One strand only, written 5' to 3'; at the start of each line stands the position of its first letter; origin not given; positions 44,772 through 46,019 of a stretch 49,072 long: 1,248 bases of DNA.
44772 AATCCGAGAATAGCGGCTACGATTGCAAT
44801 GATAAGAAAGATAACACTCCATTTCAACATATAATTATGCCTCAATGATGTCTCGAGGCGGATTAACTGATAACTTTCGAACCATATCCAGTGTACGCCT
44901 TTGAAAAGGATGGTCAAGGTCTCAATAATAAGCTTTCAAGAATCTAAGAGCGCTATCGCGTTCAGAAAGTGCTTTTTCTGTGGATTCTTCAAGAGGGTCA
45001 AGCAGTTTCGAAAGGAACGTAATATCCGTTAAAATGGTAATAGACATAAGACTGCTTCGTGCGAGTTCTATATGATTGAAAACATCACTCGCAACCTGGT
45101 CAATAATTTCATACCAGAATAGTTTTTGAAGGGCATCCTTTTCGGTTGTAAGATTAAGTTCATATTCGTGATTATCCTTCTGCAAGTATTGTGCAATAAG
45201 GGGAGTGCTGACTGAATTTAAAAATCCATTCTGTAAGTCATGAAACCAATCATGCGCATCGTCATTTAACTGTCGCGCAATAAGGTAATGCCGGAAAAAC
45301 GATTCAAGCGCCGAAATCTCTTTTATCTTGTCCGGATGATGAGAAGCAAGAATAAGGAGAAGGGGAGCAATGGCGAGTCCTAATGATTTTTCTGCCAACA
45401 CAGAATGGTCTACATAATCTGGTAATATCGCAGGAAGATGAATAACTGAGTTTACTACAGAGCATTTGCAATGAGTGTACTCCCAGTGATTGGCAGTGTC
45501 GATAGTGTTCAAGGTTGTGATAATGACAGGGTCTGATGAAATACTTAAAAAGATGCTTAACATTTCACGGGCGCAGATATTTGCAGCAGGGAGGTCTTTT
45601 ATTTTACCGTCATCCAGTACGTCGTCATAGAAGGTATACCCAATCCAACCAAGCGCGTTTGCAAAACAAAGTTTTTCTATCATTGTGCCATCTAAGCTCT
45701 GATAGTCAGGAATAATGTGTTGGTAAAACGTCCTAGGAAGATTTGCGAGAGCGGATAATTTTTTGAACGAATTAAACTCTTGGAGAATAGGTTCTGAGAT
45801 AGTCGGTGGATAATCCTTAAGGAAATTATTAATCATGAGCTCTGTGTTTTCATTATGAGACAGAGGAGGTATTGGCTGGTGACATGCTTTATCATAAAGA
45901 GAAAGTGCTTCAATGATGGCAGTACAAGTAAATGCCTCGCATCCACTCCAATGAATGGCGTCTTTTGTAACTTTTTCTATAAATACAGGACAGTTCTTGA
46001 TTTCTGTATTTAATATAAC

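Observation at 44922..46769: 615-aa protein combining a class-II-like DxDDT motif with two class-I DDxxD motifs (bifunctional terpenoid cyclase/synthase-like), coupled to a histidine kinase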

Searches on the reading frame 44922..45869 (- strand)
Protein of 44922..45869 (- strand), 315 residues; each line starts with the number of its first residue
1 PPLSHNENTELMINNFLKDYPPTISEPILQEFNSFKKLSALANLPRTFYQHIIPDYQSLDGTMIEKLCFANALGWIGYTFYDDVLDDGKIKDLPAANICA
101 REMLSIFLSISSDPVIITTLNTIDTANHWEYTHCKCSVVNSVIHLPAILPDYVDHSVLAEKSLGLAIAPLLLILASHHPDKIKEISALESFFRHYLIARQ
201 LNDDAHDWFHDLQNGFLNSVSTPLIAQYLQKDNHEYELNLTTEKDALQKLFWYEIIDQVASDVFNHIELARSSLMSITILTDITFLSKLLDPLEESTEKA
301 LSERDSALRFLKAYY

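Call 56: search_solved_structures(query=A3, max_evalue=10, show_alignments=5)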
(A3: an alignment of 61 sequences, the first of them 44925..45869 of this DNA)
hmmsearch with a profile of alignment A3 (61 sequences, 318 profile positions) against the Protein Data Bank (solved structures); distinct sequences matched with E-value up to 10: 11.
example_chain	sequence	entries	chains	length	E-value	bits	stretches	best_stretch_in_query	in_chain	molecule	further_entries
7byk_A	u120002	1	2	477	0.072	15.4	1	182-218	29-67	LegK7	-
6mcp_A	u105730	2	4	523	0.078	15.3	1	182-218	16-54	LegK7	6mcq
2f9j_A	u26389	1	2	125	0.16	14.2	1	73-114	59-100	Pre-mRNA branch site protein p14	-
2f9d_A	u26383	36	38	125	0.16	14.2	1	73-114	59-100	Pre-mRNA branch site protein p14 | Splicing factor 3B subunit 6 | SF3b14a, Splicing factor 3B subunit 6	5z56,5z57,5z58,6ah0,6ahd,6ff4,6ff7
2fho_B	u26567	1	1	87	0.64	12.3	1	73-105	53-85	spliceosomal protein p14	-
3eqy_A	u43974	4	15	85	0.97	11.7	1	170-208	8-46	Mdm4 protein | Protein Mdm4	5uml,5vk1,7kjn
3lqv_A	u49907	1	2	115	1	11.6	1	73-114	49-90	Pre-mRNA branch site protein p14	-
4y72_C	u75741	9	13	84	1.2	11.4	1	39-78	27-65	Cyclin-dependent kinases regulatory subunit 2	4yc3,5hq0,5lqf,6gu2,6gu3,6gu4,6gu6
1cks_A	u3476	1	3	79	1.2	11.4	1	39-78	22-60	CYCLIN-DEPENDENT KINASE SUBUNIT, TYPE 2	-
11gy_C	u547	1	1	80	1.2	11.3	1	39-78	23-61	Cyclin-dependent kinases regulatory subunit 2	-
4rxz_A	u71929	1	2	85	2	10.7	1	170-206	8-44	Protein Mdm4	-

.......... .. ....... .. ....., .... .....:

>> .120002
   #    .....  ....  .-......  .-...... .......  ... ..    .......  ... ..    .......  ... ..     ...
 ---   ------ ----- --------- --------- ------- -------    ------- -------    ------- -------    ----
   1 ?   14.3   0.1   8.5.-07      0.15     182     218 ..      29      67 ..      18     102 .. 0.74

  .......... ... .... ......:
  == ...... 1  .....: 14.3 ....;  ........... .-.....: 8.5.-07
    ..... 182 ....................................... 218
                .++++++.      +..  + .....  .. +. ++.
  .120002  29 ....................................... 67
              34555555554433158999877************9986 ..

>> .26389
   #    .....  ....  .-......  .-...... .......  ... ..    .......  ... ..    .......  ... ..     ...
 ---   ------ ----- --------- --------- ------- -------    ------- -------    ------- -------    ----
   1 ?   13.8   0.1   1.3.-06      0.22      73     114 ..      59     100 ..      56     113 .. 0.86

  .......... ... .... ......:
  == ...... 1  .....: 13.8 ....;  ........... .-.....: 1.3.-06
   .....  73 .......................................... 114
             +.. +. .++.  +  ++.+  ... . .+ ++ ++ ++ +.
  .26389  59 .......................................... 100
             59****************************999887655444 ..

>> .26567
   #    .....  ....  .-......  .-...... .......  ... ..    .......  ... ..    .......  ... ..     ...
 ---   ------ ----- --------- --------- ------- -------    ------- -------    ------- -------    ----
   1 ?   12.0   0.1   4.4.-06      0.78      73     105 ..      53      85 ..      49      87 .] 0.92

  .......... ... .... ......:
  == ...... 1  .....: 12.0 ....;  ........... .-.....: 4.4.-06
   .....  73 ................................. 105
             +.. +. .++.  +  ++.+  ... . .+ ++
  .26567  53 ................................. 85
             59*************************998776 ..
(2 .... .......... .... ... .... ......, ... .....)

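Call 57: search_protein_families(library=ncbifam, alignment_id=A3, max_evalue=1)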
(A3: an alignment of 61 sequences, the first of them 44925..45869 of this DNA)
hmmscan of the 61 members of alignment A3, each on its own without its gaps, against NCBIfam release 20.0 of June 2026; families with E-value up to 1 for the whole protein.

A. member 1, window:44925-45869:- (315 aa): 0 families

B. families by the number of members that match (of 61 scanned): 23 families
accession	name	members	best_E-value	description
TIGR03049.1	PS_I_psaK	4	0.0051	photosystem I reaction center subunit PsaK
TIGR00136.1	mnmG_gidA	1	0.0034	tRNA uridine-5-carboxymethylaminomethyl(34) synthesis enzyme MnmG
NF002543.0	PRK02101.1-4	1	0.0047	peroxide stress protein YaaA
NF007186.0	PRK09614.1-5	1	0.013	ribonucleotide-diphosphate reductase subunit beta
NF008923.0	PRK12284.1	1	0.015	tryptophan--tRNA ligase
NF037973.1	metallo_SslE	1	0.021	lipoprotein metalloprotease SslE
NF049871.2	cytotoxin_MakA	1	0.024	alpha-pore-forming cytotoxin MakA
NF058503.1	SprTransRegAdeR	1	0.025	sporulation transcriptional activator AdeR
TIGR02573.1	LcrG_PcrG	1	0.035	LcrG family type III secretion system chaperone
NF053566.1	SSO0295_fam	1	0.052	SSO0295 family DNA-binding domain-containing protein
NF038222.1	IcmW_IVB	1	0.058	type IVB secretion system protein IcmW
NF058526.1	Thoeris_type3_ThcB4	1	0.06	Thoeris type III anti-phage system protein ThcB4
TIGR02803.1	ExbD_1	1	0.087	TonB system transport protein ExbD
NF037974.1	SslE_AcfD_Zn_LP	1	0.094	SslE/AcfD family lipoprotein zinc metalloprotease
TIGR01168.1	YSIRK_signal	1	0.1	YSIRK-type signal peptide-containing protein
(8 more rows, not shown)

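Call 66: predict_structure(alignment_id=A2)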
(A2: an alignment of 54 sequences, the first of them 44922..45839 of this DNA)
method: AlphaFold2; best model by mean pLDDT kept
length: 305 residues; sequences in the alignment: 54
mean_pLDDT: 96.0   pTM: 0.92
mean pLDDT of the five models: 96.0, 95.7, 95.6, 95.3, 95.1
residues with pLDDT >= 90: 290; 70-90: 15; 50-70: 0; < 50: 0
segments of 3 or more residues with pLDDT < 50: none
pLDDT, mean of each block of 10 residues (from residue 1): 94 97 84 95 98 97 95 93 97 97 96 96 97 97 95 96 98 98 98 98 98 97 89 97 97 98 98 97 98 96 93
secondary structure, 60 per line:
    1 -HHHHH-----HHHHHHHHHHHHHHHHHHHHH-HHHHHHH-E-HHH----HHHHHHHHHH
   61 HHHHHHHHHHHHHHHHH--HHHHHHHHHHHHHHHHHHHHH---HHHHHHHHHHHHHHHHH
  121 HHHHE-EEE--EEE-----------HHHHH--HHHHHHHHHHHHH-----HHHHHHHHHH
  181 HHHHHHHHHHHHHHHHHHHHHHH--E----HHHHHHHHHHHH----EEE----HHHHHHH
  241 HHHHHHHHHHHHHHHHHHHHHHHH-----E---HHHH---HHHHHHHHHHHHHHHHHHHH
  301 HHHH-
elements in order: H2-6 H12-32 H34-40 H51-77 H80-100 H104-124 E127-129 E132-134 H146-150 H153-165 H171-203 H211-222 E227-229 H234-264 H274-277 H281-304

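Call 68: fold_search(model_id=the predicted structure, library=pdb)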
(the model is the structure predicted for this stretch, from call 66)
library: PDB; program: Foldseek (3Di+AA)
matches with E <= 10: 699; with E <= 0.001: 43
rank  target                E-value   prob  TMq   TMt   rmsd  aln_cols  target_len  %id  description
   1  3aqb_B                3.4e-05  1.00  0.58  0.56   8.3       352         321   12  M. luteus B-P 26 heterodimeric hexaprenyl diphosphate synthase in complex with magnesium (released 2010-11-10)
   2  9v4i_B                5.3e-05  1.00  0.60  0.60   6.2       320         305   16  Prenyltransferase Ord1 D219A (released 2025-10-01)
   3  9a4c_B                7.7e-05  1.00  0.68  0.60   5.0       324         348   14  Integrative model of ACP-HEPS2 by crosslinking MS and deep learning (released 2024-09-18)
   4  5jfq_B                8.1e-05  1.00  0.66  0.66   4.8       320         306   14  Geranylgeranyl Pyrophosphate Synthetase from archaeon Geoglobus acetivorans (released 2017-05-24)
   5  9v4g_A                8.1e-05  1.00  0.60  0.58   5.7       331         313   14  Prenyltransferase Ord1 wild type (released 2025-10-01)
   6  5ero_C                8.5e-05  1.00  0.55  0.56   8.8       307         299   15  Crystal structure of elongation domain of Phomopsis amygdali fusicoccadiene synthase complexed with cobalt ions and pa (released 2016-01-20)
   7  3n3d_A                9.7e-05  1.00  0.65  0.62   5.1       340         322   17  Crystal structure of geranylgeranyl pyrophosphate synthase from lactobacillus brevis atcc 367 (released 2010-06-02)
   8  7jth_A                1.1e-04  1.00  0.64  0.66   4.8       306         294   14  Cryo-EM structure of unliganded octameric prenyltransferase domain of Phomopsis amygdali fusicoccadiene synthase (released 2021-04-28)
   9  9v4h_A                1.1e-04  1.00  0.62  0.62   5.4       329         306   15  Prenyltransferase Ord1 Q216A-FSPP (released 2025-10-01)
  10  9v4i_A                1.2e-04  1.00  0.61  0.60   5.2       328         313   15  Prenyltransferase Ord1 D219A (released 2025-10-01)
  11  3n3d_B                1.3e-04  1.00  0.67  0.65   5.1       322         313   16  Crystal structure of geranylgeranyl pyrophosphate synthase from lactobacillus brevis atcc 367 (released 2010-06-02)
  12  5ero_B                1.5e-04  1.00  0.59  0.60   6.7       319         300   14  Crystal structure of elongation domain of Phomopsis amygdali fusicoccadiene synthase complexed with cobalt ions and pa (released 2016-01-20)
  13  9v4h_B                1.6e-04  1.00  0.62  0.63   5.3       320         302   14  Prenyltransferase Ord1 Q216A-FSPP (released 2025-10-01)
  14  5jfq_A                1.6e-04  1.00  0.61  0.61   5.7       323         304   16  Geranylgeranyl Pyrophosphate Synthetase from archaeon Geoglobus acetivorans (released 2017-05-24)
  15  4jyx_A                1.6e-04  1.00  0.53  0.51   9.1       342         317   12  Crystal structure of polyprenyl synthase PATL_3739 (TARGET EFI-509195) FROM PSEUDOALTEROMONAS ATLANTICA, COMPLEX WITH  (released 2013-04-10)
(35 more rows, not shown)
